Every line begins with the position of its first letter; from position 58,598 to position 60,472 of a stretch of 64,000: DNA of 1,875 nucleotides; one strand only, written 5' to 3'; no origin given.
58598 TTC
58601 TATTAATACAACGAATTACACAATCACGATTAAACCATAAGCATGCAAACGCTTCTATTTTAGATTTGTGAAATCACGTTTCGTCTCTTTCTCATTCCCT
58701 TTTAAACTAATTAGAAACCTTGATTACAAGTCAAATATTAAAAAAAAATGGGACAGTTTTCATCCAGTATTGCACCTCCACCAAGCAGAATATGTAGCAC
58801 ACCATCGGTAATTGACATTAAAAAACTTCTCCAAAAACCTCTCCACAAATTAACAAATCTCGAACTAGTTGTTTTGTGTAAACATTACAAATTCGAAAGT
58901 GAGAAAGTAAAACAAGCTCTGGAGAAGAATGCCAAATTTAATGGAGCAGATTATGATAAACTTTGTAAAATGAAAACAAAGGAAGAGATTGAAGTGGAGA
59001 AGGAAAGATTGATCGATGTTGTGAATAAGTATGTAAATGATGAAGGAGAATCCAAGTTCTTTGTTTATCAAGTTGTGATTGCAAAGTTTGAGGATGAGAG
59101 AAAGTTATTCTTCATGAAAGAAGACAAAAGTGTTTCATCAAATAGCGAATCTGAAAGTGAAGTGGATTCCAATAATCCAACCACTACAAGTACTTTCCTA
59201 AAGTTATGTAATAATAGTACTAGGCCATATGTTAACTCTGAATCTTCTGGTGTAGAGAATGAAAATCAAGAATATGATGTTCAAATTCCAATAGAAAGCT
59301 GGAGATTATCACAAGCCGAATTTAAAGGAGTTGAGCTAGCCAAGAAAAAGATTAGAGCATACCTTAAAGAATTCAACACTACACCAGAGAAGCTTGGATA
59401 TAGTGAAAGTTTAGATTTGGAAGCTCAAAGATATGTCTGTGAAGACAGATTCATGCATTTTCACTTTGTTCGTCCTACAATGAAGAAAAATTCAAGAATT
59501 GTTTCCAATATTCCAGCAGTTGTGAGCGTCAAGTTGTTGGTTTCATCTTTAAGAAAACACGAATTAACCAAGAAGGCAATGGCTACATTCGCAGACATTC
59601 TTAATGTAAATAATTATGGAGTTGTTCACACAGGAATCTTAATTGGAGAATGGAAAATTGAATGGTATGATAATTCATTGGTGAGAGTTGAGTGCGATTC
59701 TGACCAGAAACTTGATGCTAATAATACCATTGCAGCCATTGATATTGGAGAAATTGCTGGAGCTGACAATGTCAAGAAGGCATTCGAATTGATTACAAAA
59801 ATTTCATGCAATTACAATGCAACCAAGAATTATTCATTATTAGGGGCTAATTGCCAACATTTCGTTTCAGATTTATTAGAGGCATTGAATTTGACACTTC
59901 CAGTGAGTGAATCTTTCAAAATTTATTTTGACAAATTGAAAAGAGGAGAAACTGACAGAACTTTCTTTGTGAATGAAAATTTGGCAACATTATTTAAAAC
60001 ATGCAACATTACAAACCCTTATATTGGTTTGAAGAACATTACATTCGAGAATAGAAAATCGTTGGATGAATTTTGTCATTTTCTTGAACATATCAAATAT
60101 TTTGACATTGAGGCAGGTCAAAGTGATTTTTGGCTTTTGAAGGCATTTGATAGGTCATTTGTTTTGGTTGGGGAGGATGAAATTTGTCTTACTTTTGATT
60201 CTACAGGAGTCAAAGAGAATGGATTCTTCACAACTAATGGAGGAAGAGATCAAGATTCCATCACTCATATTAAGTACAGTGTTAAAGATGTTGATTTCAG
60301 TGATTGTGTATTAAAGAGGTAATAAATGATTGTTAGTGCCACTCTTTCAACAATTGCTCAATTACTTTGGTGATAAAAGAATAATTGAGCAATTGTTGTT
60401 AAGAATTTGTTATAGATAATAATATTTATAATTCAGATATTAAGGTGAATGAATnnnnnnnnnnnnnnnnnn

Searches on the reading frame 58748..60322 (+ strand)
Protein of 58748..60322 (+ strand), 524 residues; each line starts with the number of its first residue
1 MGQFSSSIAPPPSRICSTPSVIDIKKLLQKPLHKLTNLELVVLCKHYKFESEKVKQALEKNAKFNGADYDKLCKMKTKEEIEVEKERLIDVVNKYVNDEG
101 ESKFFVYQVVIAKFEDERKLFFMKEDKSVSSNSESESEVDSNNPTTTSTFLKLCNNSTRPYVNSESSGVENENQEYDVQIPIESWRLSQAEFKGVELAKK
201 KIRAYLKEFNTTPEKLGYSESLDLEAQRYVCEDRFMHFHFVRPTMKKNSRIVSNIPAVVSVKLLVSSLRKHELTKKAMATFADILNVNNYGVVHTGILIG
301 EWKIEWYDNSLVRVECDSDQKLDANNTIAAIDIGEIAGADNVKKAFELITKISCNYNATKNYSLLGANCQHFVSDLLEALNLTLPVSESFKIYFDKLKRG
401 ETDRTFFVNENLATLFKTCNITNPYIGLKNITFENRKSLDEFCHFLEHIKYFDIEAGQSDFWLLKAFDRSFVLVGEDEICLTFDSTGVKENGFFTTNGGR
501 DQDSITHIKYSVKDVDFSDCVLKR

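Call 25: search_protein_families(library=pfam, proteins=[window:58748-60322:+], max_evalue=0.001)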
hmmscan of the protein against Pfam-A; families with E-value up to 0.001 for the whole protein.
window:58748-60322:+ (524 aa): 1 family
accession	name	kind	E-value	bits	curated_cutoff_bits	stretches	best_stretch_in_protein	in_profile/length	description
PF05903.20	Peptidase_C97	-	0.00014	22.1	29.2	1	281-380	22-121/151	PPPDE putative peptidase domain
